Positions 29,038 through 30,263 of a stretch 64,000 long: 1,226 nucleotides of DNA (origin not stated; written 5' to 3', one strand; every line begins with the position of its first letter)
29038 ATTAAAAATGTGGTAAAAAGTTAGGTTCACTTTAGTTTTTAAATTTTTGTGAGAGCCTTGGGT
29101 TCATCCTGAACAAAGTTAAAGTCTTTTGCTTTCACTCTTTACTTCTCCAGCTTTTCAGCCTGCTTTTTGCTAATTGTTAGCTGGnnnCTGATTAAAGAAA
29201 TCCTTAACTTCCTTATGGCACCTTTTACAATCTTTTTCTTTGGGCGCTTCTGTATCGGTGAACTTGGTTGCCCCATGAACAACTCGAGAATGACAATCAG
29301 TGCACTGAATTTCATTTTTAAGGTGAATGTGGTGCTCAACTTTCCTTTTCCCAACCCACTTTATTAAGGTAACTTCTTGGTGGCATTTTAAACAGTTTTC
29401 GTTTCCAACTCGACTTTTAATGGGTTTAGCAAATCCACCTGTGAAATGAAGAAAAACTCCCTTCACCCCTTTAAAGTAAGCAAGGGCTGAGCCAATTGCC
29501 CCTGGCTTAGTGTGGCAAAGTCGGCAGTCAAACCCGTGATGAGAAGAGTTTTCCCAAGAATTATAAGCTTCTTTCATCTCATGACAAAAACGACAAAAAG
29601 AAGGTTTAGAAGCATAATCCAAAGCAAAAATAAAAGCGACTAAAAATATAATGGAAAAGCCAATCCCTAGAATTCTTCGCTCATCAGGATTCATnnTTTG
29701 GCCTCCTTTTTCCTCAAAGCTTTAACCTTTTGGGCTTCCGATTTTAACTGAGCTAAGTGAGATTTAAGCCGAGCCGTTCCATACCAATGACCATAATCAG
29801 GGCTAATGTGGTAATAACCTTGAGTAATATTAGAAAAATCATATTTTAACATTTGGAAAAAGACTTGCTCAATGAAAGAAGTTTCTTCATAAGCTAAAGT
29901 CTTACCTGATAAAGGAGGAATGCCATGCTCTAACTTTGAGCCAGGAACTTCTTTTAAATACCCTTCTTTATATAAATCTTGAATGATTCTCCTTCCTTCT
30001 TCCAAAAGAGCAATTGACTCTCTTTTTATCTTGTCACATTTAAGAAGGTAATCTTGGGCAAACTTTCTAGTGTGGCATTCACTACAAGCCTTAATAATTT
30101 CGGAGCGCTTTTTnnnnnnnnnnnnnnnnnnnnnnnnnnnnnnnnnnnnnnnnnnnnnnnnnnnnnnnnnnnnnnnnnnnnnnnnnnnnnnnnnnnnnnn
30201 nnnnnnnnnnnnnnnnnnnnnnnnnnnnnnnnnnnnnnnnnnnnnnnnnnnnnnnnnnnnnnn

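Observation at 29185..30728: Translationally coupled NrfH/NapC-like pentahaem membrane cytochrome and an unusually compact octahaem cytochrome c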

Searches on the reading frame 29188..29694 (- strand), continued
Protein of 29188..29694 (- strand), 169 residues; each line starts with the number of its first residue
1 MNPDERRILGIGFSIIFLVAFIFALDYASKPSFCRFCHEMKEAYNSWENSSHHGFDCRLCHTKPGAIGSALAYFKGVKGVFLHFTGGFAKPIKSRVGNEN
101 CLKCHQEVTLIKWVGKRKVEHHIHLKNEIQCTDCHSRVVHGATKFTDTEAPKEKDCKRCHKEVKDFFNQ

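Call 59: find_homologous_proteins(query=A4, max_evalue=0.001)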
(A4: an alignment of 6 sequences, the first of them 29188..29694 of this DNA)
Query A4 (6 sequences) (169 aa, profile of the alignment): 106 proteins with E <= 0.001 among 8000 candidates.
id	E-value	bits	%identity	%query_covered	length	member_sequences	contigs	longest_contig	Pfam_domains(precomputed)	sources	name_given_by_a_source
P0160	2.0e-61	225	25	82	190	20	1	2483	PF09699.16,PF03264.20,PF14522.12,PF22113.2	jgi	-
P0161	1.7e-60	221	21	79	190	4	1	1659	PF14537.12,PF03264.20,PF14522.12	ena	-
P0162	1.6e-59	218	24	83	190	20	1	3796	PF03264.20,PF14522.12,PF22113.2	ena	-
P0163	4.5e-58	214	22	82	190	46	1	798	PF09699.16,PF14537.12,PF03264.20,PF14522.12,PF22113.2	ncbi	-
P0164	3.5e-57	211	24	81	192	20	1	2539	PF14537.12,PF03264.20,PF14522.12,PF22113.2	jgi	jgi:nitrate/TMAO reductase-like tetraheme cytochrome c subunit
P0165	1.1e-55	206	27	80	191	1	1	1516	PF14537.12,PF03264.20,PF14522.12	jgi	jgi:nitrate/TMAO reductase-like tetraheme cytochrome c subunit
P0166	1.4e-55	205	22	82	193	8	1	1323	PF09699.16,PF14537.12,PF03264.20,PF22113.2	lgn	-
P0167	4.1e-55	204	22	81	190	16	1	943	PF09699.16,PF03264.20,PF14522.12,PF22113.2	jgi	-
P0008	5.1e-55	204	100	100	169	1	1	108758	PF14537.12,PF03264.20,PF14522.12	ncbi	-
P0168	3.8e-40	155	35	74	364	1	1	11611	PF09699.16,PF14537.12,PF13435.12,PF22678.2,PF03264.20,PF02085.22,PF14522.12,PF22113.2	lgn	-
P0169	9.9e-39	151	31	79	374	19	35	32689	PF09699.16,PF14537.12,PF03264.20,PF14522.12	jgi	jgi:nitrate/TMAO reductase-like tetraheme cytochrome c subunit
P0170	3.7e-29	120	30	77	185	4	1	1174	PF09699.16,PF14537.12,PF03264.20,PF14522.12,PF22113.2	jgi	jgi:cytochrome c nitrite reductase small subunit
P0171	7.5e-29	119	31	79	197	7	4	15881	PF09699.16,PF14537.12,PF03264.20,PF14522.12,PF22113.2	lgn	-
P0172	2.7e-28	117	28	31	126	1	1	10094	PF03264.20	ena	-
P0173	6.1e-28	116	29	31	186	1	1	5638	PF03264.20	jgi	jgi:hypothetical protein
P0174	8.5e-28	115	31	70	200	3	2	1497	PF09699.16,PF14537.12,PF03264.20,PF14522.12,PF22113.2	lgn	-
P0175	2.3e-27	114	28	92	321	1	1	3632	PF14537.12,PF03264.20,PF02085.22,PF14522.12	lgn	-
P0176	2.5e-27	114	32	81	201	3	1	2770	PF09699.16,PF14537.12,PF03264.20,PF14522.12,PF22113.2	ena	-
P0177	2.8e-27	113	31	80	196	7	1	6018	PF14537.12,PF03264.20,PF14522.12,PF22113.2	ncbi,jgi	jgi:cytochrome c-type protein NapC/trimethylamine-N-oxide reductase cytochrome c-type subunit TorC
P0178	5.3e-27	112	29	86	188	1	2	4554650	PF09699.16,PF14537.12,PF03264.20,PF14522.12,PF22113.2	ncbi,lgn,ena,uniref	ncbi:MAG: cytochrome c3 family protein [Desulfovibrio sp.]|uniref:cytochrome c3 family protein n=1 T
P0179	5.9e-27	112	32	76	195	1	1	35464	PF09699.16,PF14537.12,PF03264.20,PF22113.2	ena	-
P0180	7.8e-27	112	31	81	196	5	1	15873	PF09699.16,PF14537.12,PF03264.20,PF14522.12,PF22113.2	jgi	jgi:nitrate/TMAO reductase-like tetraheme cytochrome c subunit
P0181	8.4e-27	112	32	80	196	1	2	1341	PF14537.12,PF03264.20,PF14522.12,PF22113.2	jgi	-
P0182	1.3e-26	111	30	86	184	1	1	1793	PF09699.16,PF14537.12,PF03264.20,PF14522.12,PF22113.2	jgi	-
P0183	1.5e-26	111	32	80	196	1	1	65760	PF09699.16,PF14537.12,PF03264.20,PF14522.12,PF22113.2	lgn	-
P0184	1.7e-26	111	33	80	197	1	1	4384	PF09699.16,PF14537.12,PF03264.20,PF14522.12,PF22113.2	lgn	-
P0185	2.1e-26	111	28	85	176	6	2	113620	PF09699.16,PF14537.12,PF03264.20,PF14522.12,PF22113.2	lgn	-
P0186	2.4e-26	110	28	82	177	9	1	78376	PF09699.16,PF14537.12,PF03264.20,PF02085.22,PF14522.12,PF22113.2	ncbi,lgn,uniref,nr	ncbi:cytochrome c3 family protein [Maridesulfovibrio bastinii]|uniref:cytochrome c3 family protein n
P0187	2.5e-26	110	33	77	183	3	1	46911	PF09699.16,PF14537.12,PF03264.20,PF22113.2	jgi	jgi:cytochrome c nitrite reductase small subunit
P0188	2.6e-26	110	28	82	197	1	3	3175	PF09699.16,PF14537.12,PF03264.20,PF14522.12,PF22113.2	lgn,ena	-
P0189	3.8e-26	110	27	82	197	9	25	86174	PF09699.16,PF14537.12,PF03264.20,PF14522.12,PF22113.2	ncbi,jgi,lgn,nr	ncbi:MAG: NapC/NirT family cytochrome c [Desulfovibrio sp.]|jgi:cytochrome c-type protein NapC/trime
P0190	4.5e-26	109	31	83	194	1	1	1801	PF09699.16,PF14537.12,PF03264.20,PF14522.12,PF22113.2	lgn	-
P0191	1.5e-25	108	30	81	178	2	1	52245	PF09699.16,PF14537.12,PF03264.20,PF14522.12,PF22113.2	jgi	-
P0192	2.5e-25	107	30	83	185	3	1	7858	PF09699.16,PF14537.12,PF03264.20,PF14522.12,PF22113.2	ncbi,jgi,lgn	-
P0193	3.8e-25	106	33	75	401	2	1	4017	PF09699.16,PF14537.12,PF03264.20,PF14522.12,PF22113.2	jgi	jgi:nitrate/TMAO reductase-like tetraheme cytochrome c subunit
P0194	3.8e-25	106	29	76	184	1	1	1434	PF09699.16,PF14537.12,PF03264.20,PF14522.12,PF22113.2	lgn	-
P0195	4.2e-25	106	31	92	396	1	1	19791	PF14537.12,PF03264.20,PF02335.21,PF14522.12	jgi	jgi:nitrate/TMAO reductase-like tetraheme cytochrome c subunit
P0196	5.4e-25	106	33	77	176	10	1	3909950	PF09699.16,PF14537.12,PF03264.20,PF14522.12,PF22113.2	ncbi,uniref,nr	ncbi:cytochrome C [Pseudodesulfovibrio cashew]|uniref:Cytochrome c-type protein n=1 Tax=Pseudodesulf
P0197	7.1e-25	106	30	93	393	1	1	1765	PF14537.12,PF03264.20,PF02335.21,PF14522.12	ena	-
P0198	1.7e-24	104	28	79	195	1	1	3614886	PF09699.16,PF14537.12,PF03264.20,PF14522.12,PF22113.2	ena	-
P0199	4.0e-24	103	33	83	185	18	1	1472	PF09699.16,PF14537.12,PF03264.20,PF14522.12,PF22113.2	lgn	-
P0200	4.1e-24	103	30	79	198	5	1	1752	PF09699.16,PF14537.12,PF03264.20,PF14522.12,PF22113.2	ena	-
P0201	4.8e-24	103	30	79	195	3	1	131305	PF09699.16,PF14537.12,PF03264.20,PF14522.12,PF22113.2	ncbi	-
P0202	4.9e-24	103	31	78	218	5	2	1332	PF14537.12,PF03264.20,PF14522.12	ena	-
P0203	5.5e-24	103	28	79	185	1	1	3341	PF09699.16,PF14537.12,PF03264.20,PF14522.12,PF22113.2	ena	-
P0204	6.1e-24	103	28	89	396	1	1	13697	PF14537.12,PF03264.20,PF02085.22,PF14522.12,PF22113.2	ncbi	-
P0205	7.1e-24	102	30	80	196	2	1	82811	PF09699.16,PF14537.12,PF03264.20,PF14522.12,PF22113.2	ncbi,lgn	ncbi:MAG: NapC/NirT family cytochrome c [Desulfovibrionaceae bacterium]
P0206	7.4e-24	102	29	79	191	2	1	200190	PF09699.16,PF14537.12,PF03264.20,PF14522.12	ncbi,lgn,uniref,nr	ncbi:cytochrome c3 family protein [Desulfovibrio inopinatus]|uniref:cytochrome c3 family protein n=1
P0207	4.6e-23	100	35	91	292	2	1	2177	PF09699.16,PF14537.12,PF03264.20,PF14522.12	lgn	-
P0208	1.5e-22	98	34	80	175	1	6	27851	PF09699.16,PF14537.12,PF03264.20,PF14522.12,PF22113.2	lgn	-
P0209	1.8e-22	98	34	73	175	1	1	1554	PF09699.16,PF14537.12,PF03264.20,PF14522.12,PF22113.2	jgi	jgi:nitrate/TMAO reductase-like tetraheme cytochrome c subunit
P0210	2.1e-22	97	33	91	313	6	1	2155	PF03264.20,PF14522.12,PF22113.2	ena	-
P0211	3.1e-22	97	32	84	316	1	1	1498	PF22678.2,PF03264.20,PF14522.12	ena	-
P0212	3.5e-22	97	26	91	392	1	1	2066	PF14537.12,PF03264.20,PF02335.21,PF14522.12,PF22113.2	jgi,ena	-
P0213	3.5e-22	97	29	70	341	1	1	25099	PF09699.16,PF14537.12,PF03264.20,PF14522.12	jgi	-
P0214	5.0e-22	96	27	32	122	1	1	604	PF03264.20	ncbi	-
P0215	6.0e-22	96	31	84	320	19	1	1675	PF03264.20,PF14522.12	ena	-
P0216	6.9e-22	96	28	79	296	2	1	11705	PF03264.20,PF14522.12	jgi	-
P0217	1.7e-21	95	27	92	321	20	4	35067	PF03264.20,PF14522.12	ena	-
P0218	2.2e-21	94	27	92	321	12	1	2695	PF03264.20,PF02085.22,PF14522.12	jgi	-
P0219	4.8e-21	93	26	77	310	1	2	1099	PF03781.23,PF03264.20,PF14522.12,PF22113.2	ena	-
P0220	1.2e-20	92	31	70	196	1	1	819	PF14537.12,PF03264.20,PF14522.12,PF22113.2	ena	-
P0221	2.0e-19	88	27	92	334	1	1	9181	PF14537.12,PF03264.20,PF14522.12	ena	-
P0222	8.0e-19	86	33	74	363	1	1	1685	PF14537.12,PF03264.20,PF14522.12,PF22113.2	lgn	-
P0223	3.0e-18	84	22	72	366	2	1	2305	PF14537.12,PF03264.20,PF14522.12,PF22113.2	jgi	jgi:trimethylamine-N-oxide reductase (cytochrome c) cytochrome c-type subunit TorY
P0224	3.3e-18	84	22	75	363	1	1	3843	PF09699.16,PF14537.12,PF03264.20,PF14522.12,PF22113.2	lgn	-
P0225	2.2e-17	81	28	78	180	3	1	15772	PF03264.20,PF14522.12,PF22113.2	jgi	-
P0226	5.6e-17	80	31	93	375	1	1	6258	PF09699.16,PF14537.12,PF03264.20,PF14522.12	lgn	-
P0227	7.0e-17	80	31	78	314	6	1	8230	PF03264.20,PF14522.12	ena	-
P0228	1.1e-16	79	30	86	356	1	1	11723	PF09699.16,PF14537.12,PF03264.20,PF14522.12,PF22113.2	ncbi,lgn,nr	ncbi:MAG: hypothetical protein M1548_07470 [Actinobacteria bacterium]|nr:hypothetical protein [Actin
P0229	1.7e-16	78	28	77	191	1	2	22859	PF03264.20,PF22113.2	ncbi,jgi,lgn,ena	-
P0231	3.3e-16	77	33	74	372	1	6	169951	PF09699.16,PF14537.12,PF03264.20,PF14522.12,PF22113.2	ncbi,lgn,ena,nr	ncbi:MAG: NapC/NirT family cytochrome c [Peptococcaceae bacterium]|nr:NapC/NirT family cytochrome c 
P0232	6.1e-16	76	30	66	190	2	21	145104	PF09699.16,PF03264.20,PF14522.12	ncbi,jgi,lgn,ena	-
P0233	8.2e-16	76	29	78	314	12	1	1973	PF03264.20,PF14522.12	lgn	-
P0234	1.1e-15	76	24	81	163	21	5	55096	PF09699.16,PF03264.20,PF14522.12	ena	-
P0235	5.2e-15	73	25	83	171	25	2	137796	PF14537.12,PF03264.20,PF02085.22,PF14522.12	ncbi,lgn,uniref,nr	ncbi:NapC/NirT family cytochrome c [Campylobacter sp. RM12654]|uniref:cytochrome c3 family protein n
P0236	7.6e-15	73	25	80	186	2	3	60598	PF14537.12,PF03264.20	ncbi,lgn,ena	-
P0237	2.3e-14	71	22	54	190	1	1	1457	PF09699.16,PF14537.12,PF03264.20,PF14522.12,PF22113.2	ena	-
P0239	3.6e-13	67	22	71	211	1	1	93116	PF03264.20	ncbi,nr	ncbi:MAG: NapC/NirT family cytochrome c [Nevskia sp.]|nr:NapC/NirT family cytochrome c [Nevskia sp.]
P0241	2.2e-11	62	25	83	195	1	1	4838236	PF03264.20,PF22113.2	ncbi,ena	-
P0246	1.8e-10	59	28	97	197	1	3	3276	PF09699.16,PF14537.12,PF03264.20,PF02085.22,PF14522.12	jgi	jgi:predicted CXXCH cytochrome family protein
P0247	6.8e-10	57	28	81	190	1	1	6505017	PF09699.16,PF14537.12,PF22678.2,PF03264.20,PF14522.12,PF22113.2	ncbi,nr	ncbi:MAG: cytochrome c nitrite reductase small subunit [Phycisphaerales bacterium]|nr:MAG: cytochrom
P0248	1.5e-9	56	32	17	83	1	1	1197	PF03264.20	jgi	jgi:nitrate/TMAO reductase-like tetraheme cytochrome c subunit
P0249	3.0e-8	51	28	46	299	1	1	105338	PF09699.16,PF14537.12,PF22678.2,PF03264.20,PF02085.22,PF14522.12,PF22113.2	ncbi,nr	ncbi:MAG: DmsE family decaheme c-type cytochrome [Elusimicrobia bacterium]|nr:DmsE family decaheme c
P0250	1.3e-7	49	30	70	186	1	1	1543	PF09699.16,PF22678.2,PF03264.20,PF14522.12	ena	-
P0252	1.6e-6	46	27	26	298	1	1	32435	PF09699.16,PF14537.12,PF22678.2,PF03264.20,PF14522.12,PF22113.2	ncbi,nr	ncbi:MAG: DmsE family decaheme c-type cytochrome [Elusimicrobia bacterium]|nr:DmsE family decaheme c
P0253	2.3e-6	45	25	94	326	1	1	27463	PF09699.16,PF14537.12,PF03264.20,PF02085.22,PF14522.12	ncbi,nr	ncbi:MAG: NapC/NirT family cytochrome c [Chloroflexi bacterium]|nr:NapC/NirT family cytochrome c [Ch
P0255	4.1e-6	45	30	18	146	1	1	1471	PF03264.20,PF13442.12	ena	-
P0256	8.3e-6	44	26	85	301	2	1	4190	PF09699.16,PF14537.12,PF22678.2,PF03264.20,PF02085.22,PF14522.12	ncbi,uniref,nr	ncbi:MAG: DmsE family decaheme c-type cytochrome [Candidatus Tectomicrobia bacterium]|uniref:DmsE fa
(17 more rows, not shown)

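Call 79: predict_structure(alignment_id=A6)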
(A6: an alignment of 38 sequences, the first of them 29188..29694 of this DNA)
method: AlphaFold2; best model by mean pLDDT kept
length: 169 residues; sequences in the alignment: 38
mean_pLDDT: 83.9   pTM: 0.70
mean pLDDT of the five models: 83.9, 80.4, 80.1, 79.1, 77.1
residues with pLDDT >= 90: 55; 70-90: 94; 50-70: 15; < 50: 5
segments of 3 or more residues with pLDDT < 50: 144-148
pLDDT, mean of each block of 10 residues (from residue 1): 94 96 87 84 90 91 88 87 85 82 87 82 90 87 55 75 66
secondary structure, 60 per line:
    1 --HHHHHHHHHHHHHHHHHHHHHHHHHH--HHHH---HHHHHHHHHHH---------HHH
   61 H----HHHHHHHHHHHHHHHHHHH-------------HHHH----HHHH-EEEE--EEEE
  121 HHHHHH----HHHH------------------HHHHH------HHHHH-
elements in order: H3-28 H31-34 H38-48 H58-61 H66-84 H98-101 H106-109 E111-114 E117-120 H121-126 H131-134 H153-157 H164-168

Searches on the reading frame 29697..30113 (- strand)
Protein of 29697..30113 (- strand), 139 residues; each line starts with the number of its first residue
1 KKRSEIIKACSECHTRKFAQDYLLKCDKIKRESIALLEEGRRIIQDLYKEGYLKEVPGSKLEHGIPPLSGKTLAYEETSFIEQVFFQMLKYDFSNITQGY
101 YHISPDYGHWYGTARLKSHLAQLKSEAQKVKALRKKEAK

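Call 31: search_solved_structures(query=window:29697-30113:-, max_evalue=10, show_alignments=5)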
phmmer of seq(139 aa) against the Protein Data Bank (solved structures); distinct sequences matched with E-value up to 10: 9.
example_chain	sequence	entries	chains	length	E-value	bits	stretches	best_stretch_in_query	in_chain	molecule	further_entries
4n4j_A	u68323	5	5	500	4.5e-07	33.1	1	2-133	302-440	hydroxylamine oxidoreductase | Similar to hydroxylamine oxidoreductase hao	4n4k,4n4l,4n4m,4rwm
6h5l_A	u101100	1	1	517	1e-06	31.9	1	2-54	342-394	Similar to hydroxylamine oxidoreductase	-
6t5e_A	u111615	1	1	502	4e-06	30.1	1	2-133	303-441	Hydroxylamine oxidoreductase-like protein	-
4fas_A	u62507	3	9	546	0.00045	23.4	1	7-67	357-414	Hydroxylamine oxidoreductase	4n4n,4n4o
6m0p_A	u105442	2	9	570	0.00048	23.3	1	7-67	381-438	Aerobic hydroxylamine oxidoreductase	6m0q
1fgj_A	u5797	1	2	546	0.00051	23.2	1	7-67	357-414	HYDROXYLAMINE OXIDOREDUCTASE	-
6hif_G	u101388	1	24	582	0.02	18.1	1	2-58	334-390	Hydrazine dehydrogenase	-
3wwj_A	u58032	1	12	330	0.64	13.2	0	5-32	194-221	(R)-amine transaminase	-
5fr9_A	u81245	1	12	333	0.66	13.2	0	5-32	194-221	(R)-AMINE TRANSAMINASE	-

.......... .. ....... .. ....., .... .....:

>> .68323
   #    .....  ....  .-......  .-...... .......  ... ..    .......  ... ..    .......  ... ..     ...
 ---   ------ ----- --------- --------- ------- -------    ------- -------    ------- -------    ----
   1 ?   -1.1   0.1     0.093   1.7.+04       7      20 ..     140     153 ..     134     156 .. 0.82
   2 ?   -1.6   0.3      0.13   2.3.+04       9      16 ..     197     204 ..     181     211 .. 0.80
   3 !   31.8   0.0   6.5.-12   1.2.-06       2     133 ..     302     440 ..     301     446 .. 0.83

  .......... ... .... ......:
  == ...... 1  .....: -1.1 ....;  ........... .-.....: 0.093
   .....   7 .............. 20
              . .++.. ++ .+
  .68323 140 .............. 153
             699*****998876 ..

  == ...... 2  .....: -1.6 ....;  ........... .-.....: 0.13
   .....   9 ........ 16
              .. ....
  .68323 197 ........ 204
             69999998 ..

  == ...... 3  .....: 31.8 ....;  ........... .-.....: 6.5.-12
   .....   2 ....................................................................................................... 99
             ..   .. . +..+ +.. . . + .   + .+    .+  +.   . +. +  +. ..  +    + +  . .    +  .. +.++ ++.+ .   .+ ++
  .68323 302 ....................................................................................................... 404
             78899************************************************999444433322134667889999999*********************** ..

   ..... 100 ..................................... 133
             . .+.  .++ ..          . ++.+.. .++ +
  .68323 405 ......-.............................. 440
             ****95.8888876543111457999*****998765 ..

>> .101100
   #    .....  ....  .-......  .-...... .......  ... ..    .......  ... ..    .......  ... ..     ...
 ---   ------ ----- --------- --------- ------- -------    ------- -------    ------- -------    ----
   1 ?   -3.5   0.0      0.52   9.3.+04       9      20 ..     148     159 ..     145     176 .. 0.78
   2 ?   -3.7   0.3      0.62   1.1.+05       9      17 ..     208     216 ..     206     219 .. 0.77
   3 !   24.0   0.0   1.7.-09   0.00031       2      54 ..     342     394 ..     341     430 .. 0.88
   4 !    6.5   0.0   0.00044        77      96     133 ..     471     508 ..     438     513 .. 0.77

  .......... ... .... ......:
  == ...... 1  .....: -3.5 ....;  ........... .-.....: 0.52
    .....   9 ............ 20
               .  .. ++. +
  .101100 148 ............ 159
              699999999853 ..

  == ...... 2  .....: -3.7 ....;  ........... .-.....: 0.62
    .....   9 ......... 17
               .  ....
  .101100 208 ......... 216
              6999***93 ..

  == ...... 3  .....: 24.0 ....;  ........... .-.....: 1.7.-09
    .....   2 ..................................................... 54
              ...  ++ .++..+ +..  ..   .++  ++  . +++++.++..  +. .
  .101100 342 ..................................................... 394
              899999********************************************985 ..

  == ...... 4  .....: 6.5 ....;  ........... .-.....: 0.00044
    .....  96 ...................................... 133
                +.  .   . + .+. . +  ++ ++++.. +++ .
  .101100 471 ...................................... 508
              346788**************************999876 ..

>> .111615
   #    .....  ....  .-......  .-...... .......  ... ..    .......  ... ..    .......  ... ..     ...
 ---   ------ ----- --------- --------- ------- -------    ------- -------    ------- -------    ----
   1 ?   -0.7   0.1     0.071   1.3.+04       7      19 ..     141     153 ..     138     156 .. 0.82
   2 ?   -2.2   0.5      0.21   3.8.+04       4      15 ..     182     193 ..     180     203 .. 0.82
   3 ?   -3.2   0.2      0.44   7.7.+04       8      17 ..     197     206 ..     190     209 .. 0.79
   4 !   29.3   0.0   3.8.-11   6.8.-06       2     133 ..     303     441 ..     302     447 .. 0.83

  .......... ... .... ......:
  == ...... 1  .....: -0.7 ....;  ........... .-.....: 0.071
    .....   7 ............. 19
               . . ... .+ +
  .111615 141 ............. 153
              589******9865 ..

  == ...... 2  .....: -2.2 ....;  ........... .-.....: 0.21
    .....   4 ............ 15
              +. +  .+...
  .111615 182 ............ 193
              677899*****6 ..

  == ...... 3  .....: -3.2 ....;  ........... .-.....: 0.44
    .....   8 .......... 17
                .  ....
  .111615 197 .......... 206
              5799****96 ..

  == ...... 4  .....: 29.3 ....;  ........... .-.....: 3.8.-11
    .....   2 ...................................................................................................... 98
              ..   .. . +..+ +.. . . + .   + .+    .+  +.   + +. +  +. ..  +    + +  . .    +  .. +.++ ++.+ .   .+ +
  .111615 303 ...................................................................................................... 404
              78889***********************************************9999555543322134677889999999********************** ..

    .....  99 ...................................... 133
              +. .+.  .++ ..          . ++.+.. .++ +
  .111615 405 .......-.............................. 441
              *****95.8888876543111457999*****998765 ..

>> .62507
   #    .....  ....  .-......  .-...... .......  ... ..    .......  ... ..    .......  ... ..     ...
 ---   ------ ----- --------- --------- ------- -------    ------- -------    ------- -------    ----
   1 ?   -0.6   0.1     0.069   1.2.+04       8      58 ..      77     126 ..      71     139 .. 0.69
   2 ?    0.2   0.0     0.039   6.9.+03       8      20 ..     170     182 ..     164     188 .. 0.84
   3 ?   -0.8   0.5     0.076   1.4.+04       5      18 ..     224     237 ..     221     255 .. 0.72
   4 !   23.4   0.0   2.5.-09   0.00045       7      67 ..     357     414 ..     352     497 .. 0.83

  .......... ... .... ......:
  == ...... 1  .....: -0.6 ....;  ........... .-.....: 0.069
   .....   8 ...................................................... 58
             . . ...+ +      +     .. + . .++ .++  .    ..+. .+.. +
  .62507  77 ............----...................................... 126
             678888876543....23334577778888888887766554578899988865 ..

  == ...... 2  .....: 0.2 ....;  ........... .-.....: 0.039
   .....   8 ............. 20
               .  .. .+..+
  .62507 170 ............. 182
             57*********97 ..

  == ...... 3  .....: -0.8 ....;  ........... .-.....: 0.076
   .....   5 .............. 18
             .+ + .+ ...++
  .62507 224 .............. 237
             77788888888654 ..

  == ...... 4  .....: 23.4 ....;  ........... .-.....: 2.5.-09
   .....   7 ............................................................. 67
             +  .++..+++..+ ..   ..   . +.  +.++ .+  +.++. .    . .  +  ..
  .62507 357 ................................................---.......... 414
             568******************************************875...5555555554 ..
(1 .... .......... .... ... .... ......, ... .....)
